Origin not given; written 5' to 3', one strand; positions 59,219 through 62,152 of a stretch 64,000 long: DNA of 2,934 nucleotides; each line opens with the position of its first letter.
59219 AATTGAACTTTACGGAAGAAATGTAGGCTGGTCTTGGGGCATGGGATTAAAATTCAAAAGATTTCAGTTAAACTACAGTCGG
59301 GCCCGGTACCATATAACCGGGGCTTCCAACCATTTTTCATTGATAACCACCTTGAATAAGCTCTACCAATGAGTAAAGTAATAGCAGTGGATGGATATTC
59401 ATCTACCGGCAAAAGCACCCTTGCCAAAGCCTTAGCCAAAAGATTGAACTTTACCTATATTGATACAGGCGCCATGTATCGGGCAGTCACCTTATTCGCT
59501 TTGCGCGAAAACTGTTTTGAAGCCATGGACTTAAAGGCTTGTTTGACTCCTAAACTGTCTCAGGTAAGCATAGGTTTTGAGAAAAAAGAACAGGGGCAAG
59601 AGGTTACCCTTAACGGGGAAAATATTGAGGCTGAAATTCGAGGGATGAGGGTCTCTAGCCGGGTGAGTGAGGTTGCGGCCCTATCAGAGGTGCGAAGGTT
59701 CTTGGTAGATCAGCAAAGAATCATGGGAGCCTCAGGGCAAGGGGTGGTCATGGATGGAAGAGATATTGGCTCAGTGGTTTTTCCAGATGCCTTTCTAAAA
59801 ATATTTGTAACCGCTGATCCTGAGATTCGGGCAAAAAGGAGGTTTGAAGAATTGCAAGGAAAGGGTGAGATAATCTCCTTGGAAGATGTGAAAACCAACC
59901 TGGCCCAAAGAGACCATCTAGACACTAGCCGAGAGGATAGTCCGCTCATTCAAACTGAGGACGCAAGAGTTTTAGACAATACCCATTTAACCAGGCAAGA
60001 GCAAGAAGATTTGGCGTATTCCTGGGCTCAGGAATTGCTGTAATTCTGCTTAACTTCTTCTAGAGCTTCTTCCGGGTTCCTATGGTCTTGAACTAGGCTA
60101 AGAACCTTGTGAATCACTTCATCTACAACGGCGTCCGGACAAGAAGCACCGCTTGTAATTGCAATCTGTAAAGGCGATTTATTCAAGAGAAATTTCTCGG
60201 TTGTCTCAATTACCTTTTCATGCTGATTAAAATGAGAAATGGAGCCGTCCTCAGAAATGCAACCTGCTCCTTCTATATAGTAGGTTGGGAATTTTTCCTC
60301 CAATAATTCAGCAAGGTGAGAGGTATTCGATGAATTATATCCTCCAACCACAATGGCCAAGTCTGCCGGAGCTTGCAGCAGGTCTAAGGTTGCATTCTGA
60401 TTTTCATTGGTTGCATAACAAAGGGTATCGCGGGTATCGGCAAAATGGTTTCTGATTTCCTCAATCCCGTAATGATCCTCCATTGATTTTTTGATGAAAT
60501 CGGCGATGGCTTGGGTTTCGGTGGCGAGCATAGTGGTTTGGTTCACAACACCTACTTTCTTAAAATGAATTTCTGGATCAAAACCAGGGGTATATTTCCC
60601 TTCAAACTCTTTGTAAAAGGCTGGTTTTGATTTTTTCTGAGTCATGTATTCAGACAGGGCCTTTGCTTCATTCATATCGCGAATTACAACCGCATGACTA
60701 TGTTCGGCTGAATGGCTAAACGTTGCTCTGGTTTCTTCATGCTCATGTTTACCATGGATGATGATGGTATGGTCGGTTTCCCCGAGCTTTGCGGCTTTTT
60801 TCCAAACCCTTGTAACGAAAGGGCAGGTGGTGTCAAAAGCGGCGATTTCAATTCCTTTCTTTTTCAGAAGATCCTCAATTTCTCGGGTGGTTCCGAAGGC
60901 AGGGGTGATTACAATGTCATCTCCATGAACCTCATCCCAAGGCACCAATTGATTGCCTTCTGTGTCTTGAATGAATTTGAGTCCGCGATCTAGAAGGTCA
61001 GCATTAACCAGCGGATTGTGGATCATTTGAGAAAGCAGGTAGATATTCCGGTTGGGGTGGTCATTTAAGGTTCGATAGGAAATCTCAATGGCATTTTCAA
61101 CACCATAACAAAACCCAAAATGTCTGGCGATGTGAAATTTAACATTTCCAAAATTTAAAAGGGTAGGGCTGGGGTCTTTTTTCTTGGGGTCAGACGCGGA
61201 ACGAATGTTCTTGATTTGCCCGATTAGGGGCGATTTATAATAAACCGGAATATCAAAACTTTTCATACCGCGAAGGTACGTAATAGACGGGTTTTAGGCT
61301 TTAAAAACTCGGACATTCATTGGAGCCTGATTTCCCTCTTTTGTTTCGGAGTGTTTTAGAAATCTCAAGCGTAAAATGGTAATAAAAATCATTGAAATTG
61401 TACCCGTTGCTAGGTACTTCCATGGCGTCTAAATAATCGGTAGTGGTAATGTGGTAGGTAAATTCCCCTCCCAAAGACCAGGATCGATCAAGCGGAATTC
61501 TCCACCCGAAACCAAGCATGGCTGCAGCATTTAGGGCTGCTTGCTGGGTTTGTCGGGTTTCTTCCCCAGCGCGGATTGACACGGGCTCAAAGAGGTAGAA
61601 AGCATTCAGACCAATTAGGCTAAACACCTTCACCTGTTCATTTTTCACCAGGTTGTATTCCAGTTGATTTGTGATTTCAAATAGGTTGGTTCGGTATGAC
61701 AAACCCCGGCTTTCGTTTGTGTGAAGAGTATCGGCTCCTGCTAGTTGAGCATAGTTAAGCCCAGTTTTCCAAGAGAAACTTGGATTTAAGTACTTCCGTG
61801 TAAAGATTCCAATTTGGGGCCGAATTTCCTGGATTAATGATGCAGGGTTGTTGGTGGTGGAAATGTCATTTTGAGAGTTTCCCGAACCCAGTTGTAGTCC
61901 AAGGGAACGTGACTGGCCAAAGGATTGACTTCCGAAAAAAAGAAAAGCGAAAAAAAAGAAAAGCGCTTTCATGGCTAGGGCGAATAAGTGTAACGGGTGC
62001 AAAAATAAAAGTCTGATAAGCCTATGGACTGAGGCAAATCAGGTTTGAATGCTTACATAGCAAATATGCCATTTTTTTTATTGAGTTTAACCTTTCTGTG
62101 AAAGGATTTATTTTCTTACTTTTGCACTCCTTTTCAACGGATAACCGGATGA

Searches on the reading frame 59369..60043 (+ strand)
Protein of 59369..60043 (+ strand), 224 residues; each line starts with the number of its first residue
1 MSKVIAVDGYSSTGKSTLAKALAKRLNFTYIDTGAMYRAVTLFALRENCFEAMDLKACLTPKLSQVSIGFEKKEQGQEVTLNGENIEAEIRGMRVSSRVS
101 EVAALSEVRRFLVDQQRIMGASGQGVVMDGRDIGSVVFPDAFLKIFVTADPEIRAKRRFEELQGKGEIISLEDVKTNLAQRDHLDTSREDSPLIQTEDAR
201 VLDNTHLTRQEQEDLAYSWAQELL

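Call 39: search_protein_families(library=pfam, proteins=[window:59369-60043:+], max_evalue=0.001)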
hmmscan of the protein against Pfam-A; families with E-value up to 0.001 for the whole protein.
window:59369-60043:+ (224 aa): 6 families
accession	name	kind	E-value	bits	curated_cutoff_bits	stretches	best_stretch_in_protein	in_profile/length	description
PF02224.24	Cytidylate_kin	-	9.6e-61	205.6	26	1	5-211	1-200/211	Cytidylate kinase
PF13189.12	Cytidylate_kin2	-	7.2e-11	43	28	1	4-182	1-147/176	Cytidylate kinase-like family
PF13238.12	AAA_18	-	9.6e-08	33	29.4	1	5-159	1-109/128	AAA domain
PF01583.26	APS_kinase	-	3.5e-05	24.3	21.1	0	2-28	2-28/152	Adenylylsulphate kinase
PF13207.12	AAA_17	-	0.00018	22.2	27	0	9-40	2-33/136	AAA domain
PF13671.12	AAA_33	-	0.00073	20.3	27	0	4-39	1-36/143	AAA domain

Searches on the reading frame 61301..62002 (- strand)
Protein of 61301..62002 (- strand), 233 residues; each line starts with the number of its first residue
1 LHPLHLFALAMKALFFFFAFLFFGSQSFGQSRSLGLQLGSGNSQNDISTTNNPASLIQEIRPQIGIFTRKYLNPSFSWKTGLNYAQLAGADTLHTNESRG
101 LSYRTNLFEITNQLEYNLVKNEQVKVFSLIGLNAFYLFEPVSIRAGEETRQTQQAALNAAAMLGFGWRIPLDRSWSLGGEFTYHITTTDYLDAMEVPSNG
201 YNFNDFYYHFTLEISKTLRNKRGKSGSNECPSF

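Call 39: search_protein_families(library=pfam, proteins=[window:61301-62002:-], max_evalue=0.001)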
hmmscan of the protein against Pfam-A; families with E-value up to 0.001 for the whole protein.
window:61301-62002:- (233 aa): 3 families
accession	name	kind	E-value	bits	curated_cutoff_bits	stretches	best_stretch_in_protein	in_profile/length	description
PF13505.12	OMP_b-brl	-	7.6e-09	36.4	28.7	1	19-206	5-167/175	Outer membrane protein beta-barrel domain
PF13568.12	OMP_b-brl_2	-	1.9e-07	31.8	27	1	29-184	2-169/175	Outer membrane protein beta-barrel domain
PF19573.5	DUF6089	-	2.2e-07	30.9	23.2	1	14-201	3-192/226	Domain of unknown function (DUF6089)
